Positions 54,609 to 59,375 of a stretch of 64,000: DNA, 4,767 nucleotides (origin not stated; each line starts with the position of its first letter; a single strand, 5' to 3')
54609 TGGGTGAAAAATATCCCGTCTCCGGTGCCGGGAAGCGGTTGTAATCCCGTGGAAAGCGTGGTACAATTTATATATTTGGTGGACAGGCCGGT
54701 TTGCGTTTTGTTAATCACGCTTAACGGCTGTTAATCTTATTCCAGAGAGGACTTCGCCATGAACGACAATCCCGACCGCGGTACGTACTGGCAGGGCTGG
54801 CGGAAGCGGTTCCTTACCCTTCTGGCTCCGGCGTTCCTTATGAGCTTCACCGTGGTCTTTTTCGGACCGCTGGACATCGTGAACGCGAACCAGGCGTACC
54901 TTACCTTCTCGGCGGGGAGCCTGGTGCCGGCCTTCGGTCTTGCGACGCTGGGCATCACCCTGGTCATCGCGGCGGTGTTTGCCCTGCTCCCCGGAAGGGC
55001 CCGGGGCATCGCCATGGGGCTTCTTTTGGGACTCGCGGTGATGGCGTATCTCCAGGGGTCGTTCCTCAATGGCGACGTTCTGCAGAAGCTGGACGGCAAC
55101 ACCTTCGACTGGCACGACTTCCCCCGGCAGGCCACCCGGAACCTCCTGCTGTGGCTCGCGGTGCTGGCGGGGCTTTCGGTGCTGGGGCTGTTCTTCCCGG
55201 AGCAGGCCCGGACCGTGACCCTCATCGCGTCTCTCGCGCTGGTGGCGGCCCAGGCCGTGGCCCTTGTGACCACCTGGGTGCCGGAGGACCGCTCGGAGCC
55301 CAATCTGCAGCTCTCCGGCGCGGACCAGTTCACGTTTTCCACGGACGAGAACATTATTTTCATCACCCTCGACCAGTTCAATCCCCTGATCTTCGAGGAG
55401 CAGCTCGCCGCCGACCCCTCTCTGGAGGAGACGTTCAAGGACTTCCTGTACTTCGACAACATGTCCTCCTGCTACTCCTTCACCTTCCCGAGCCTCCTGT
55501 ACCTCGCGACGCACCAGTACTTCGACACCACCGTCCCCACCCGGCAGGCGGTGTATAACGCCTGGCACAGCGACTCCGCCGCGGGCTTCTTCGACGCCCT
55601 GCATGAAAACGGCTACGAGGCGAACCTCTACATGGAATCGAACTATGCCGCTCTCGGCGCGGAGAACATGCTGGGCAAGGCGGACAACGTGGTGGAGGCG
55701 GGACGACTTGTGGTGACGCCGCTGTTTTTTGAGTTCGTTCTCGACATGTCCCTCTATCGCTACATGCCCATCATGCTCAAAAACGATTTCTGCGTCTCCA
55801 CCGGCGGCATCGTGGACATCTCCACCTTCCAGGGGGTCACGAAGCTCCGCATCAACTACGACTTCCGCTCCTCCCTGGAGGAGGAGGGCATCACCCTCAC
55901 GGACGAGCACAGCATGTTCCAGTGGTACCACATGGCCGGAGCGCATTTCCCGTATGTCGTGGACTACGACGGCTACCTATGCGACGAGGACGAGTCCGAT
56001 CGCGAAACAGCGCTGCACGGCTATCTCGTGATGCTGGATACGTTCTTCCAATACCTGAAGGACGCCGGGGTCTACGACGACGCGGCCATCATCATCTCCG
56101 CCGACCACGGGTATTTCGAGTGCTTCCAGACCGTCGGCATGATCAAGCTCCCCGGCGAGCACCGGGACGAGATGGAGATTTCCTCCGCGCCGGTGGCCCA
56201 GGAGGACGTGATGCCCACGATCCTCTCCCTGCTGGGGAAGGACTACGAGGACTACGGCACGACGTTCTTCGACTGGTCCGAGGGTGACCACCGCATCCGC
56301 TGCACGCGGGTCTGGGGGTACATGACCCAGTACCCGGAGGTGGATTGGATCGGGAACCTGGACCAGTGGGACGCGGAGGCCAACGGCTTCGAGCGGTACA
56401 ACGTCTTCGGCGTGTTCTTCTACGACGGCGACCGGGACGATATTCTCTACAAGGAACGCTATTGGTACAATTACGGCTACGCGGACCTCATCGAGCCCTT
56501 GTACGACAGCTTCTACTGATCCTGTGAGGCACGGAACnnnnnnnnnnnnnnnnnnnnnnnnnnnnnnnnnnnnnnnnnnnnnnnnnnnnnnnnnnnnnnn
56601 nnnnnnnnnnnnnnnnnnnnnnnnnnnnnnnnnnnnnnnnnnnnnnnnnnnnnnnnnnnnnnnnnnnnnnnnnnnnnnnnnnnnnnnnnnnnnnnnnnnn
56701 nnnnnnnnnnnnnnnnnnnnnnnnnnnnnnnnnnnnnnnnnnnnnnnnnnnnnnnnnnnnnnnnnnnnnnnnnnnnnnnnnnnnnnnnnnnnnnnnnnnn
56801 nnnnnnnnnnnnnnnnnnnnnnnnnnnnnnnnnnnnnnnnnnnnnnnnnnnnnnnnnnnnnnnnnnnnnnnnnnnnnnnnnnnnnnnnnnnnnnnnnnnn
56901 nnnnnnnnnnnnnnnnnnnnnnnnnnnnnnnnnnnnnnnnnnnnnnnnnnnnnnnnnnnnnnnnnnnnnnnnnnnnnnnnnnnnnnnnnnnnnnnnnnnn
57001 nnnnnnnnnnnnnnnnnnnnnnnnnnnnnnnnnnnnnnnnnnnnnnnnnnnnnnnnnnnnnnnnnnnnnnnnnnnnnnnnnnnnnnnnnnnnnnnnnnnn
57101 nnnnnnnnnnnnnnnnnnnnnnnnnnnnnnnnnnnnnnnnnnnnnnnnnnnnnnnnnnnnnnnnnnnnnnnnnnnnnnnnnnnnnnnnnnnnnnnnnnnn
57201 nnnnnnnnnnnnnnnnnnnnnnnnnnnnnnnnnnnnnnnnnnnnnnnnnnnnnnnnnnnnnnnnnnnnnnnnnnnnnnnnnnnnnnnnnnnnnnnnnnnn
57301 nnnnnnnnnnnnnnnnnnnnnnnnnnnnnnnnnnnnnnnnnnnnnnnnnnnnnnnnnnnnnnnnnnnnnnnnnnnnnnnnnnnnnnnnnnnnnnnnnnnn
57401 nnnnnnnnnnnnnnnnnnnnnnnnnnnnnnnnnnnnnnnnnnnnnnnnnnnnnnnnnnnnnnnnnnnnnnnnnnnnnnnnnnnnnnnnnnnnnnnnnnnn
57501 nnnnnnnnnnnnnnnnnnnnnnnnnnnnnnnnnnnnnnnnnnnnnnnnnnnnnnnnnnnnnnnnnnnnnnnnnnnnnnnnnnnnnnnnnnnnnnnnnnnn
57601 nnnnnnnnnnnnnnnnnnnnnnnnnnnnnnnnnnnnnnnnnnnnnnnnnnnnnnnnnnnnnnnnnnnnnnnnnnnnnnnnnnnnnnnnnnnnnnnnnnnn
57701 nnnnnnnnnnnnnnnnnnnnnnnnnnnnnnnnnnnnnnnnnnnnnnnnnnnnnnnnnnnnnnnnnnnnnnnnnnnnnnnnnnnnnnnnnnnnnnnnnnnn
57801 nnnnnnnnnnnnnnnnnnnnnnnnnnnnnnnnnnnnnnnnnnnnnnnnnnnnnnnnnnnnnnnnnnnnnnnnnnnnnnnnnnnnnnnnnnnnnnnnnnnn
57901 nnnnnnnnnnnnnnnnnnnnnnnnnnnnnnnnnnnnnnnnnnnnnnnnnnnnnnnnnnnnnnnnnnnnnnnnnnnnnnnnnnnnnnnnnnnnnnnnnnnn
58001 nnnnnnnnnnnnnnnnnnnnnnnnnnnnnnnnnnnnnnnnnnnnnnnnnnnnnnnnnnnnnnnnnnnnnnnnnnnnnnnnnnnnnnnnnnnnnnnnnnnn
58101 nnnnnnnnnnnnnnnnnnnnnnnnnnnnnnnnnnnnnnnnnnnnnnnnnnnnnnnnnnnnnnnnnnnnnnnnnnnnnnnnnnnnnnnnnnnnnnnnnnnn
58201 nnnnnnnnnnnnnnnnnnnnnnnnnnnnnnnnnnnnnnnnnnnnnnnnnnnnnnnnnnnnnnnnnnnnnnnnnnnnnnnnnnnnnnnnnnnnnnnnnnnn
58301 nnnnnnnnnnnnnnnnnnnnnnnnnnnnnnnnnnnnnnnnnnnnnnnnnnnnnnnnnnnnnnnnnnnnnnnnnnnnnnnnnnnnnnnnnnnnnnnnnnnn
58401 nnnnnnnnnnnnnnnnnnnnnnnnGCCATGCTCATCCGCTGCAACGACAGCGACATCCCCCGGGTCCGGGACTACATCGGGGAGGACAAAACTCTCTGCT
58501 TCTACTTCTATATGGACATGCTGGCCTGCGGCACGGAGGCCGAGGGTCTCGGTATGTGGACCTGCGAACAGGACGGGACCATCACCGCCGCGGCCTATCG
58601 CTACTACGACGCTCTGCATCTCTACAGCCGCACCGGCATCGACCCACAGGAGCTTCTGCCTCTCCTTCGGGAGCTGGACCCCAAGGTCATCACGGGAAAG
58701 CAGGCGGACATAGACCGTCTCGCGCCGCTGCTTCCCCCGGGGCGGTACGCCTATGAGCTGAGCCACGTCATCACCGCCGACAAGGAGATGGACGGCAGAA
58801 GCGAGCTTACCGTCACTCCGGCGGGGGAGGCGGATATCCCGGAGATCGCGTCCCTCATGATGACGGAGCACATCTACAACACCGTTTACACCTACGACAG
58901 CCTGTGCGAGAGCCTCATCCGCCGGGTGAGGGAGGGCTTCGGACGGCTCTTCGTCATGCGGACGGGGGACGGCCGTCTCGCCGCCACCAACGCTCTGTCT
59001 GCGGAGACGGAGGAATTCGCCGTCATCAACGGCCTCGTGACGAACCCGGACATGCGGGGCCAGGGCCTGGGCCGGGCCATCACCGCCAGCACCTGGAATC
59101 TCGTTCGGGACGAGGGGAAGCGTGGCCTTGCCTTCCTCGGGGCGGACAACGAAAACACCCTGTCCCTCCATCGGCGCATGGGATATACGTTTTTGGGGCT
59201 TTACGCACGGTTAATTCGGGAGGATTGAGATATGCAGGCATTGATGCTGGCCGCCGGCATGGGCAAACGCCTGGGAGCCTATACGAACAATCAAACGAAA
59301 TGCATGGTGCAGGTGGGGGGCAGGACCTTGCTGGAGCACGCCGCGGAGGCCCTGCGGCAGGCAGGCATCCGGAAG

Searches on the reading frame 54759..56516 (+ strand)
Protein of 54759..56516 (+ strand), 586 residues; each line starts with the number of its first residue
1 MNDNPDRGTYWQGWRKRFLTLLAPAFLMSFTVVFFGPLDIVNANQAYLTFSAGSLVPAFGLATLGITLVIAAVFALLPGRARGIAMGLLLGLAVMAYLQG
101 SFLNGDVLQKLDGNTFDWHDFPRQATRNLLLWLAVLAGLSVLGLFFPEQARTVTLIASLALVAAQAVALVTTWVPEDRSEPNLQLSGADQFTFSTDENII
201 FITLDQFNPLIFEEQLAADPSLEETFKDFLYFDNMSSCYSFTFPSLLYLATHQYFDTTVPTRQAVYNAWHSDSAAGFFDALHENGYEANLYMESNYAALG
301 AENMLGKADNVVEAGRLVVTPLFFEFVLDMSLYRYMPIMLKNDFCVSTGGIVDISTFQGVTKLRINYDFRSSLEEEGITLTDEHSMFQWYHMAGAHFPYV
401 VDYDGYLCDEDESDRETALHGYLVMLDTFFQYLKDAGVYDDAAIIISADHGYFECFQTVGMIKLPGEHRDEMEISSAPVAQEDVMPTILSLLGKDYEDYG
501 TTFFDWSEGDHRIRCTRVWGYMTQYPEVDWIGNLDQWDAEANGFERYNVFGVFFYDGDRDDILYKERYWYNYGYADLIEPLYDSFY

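Call 3: search_protein_families(library=pfam, proteins=[window:54759-56516:+], max_evalue=0.01)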
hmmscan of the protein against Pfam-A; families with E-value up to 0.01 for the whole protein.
window:54759-56516:+ (586 aa): 2 families
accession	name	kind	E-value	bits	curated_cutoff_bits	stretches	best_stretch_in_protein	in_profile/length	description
PF00884.28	Sulfatase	-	2.7e-07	30.6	25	1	198-493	2-300/301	Sulfatase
PF01663.27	Phosphodiest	-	0.00043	20.4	23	0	416-455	185-224/342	Type I phosphodiesterase / nucleotide pyrophosphatase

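Call 4: search_protein_families(library=ncbifam, proteins=[window:54759-56516:+], max_evalue=0.01)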
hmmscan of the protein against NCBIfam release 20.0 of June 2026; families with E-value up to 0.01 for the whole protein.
window:54759-56516:+ (586 aa): 2 families
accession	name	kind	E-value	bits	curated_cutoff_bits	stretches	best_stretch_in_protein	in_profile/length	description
NF053595.1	LptchSynLtaSGpos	equivalog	5.8e-07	28.4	970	0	394-472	403-487/626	lipoteichoic acid synthase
NF045661.1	HdlasePehA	equivalog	0.008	14.8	900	0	426-495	295-378/506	phosphoric/sulfuric ester hydrolase PehA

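Call 46: search_solved_structures(query=window:54759-56516:+, max_evalue=0.1, show_alignments=2)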
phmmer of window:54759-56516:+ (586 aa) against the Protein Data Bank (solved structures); distinct sequences matched with E-value up to 0.1: 5.
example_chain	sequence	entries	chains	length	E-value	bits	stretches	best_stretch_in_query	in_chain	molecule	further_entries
4uop_A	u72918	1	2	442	0.0055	18.5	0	407-455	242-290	LIPOTEICHOIC ACID PRIMASE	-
4uoo_A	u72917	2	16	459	0.01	17.7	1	393-486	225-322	LIPOTEICHOIC ACID SYNTHASE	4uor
2w5q_A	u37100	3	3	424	0.02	16.6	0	458-511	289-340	PROCESSED GLYCEROL PHOSPHATE LIPOTEICHOIC ACID SYNTHASE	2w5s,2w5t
2w5r_A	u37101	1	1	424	0.02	16.6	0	458-511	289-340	PROCESSED GLYCEROL PHOSPHATE LIPOTEICHOIC ACID SYNTHASE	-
2w8s_A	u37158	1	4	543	0.086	14.6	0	392-494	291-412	PHOSPHONATE MONOESTER HYDROLASE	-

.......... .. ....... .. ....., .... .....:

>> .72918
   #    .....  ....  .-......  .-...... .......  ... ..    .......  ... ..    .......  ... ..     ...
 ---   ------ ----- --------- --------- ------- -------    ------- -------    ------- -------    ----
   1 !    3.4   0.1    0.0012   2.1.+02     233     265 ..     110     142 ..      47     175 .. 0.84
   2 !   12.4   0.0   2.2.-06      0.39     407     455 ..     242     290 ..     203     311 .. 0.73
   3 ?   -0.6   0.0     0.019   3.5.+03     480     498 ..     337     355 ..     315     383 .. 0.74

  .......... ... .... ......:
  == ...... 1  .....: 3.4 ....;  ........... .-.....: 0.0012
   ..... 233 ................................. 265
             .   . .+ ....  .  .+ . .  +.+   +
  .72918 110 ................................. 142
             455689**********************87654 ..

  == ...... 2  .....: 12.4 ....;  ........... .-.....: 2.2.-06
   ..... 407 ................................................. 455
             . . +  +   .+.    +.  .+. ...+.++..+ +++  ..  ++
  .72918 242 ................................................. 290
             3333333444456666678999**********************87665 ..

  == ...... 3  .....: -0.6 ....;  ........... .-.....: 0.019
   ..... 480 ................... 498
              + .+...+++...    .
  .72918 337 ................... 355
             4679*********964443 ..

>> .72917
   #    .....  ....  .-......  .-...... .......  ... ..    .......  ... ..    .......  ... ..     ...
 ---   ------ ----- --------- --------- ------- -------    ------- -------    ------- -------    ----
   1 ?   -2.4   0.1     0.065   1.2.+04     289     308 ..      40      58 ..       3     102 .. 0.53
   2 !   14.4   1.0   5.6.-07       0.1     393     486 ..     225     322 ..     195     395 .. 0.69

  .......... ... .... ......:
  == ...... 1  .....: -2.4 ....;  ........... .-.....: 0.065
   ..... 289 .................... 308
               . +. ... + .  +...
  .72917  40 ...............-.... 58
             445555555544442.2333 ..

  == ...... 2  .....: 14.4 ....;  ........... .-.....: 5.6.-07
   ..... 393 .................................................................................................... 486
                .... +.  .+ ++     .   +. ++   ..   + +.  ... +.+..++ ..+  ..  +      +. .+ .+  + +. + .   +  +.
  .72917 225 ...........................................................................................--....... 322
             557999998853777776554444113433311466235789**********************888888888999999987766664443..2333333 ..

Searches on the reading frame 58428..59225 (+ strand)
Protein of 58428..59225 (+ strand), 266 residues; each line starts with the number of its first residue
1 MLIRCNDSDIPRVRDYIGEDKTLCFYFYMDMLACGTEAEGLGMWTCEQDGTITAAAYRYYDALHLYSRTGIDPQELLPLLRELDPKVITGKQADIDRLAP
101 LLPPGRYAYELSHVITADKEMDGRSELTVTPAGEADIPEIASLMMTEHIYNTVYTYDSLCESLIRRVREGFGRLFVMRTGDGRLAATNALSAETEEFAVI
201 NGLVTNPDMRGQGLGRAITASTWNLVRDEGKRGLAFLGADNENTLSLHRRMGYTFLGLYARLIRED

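Call 3: search_protein_families(library=pfam, proteins=[window:58428-59225:+], max_evalue=0.01)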
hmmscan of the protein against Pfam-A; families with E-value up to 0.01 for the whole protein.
window:58428-59225:+ (266 aa): 4 families
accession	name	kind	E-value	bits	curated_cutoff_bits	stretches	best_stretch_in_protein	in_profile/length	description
PF00583.31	Acetyltransf_1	-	1.8e-07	31.8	20.7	1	167-253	28-116/116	Acetyltransferase (GNAT) family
PF08445.16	FR47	-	5.2e-07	30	22.1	1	194-254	18-78/86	FR47-like protein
PF13480.13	Acetyltransf_6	-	1.7e-05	25.5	22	1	156-241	55-139/143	Acetyltransferase (GNAT) domain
PF13508.13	Acetyltransf_7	-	2.2e-05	25.2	27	1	173-254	4-83/84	Acetyltransferase (GNAT) domain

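Call 4: search_protein_families(library=ncbifam, proteins=[window:58428-59225:+], max_evalue=0.01)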
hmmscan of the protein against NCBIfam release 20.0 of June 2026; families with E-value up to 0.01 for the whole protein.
window:58428-59225:+ (266 aa): 4 families
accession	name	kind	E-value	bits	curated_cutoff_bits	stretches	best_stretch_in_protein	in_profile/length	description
NF000487.1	stat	exception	4.6e-06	26.3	420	1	172-262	78-170/189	streptothricin N-acetyltransferase STAT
NF000359.1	sat3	exception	0.00025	21.1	360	1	150-261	51-159/180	streptothricin N-acetyltransferase Sat3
NF005840.0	PRK07757.1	equivalog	0.0004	20.3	154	1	134-224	10-93/153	N-acetyltransferase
NF040503.1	resist_ArsN1a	equivalog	0.009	15.8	170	0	206-261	85-141/159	arsinothricin resistance N-acetyltransferase ArsN1 family A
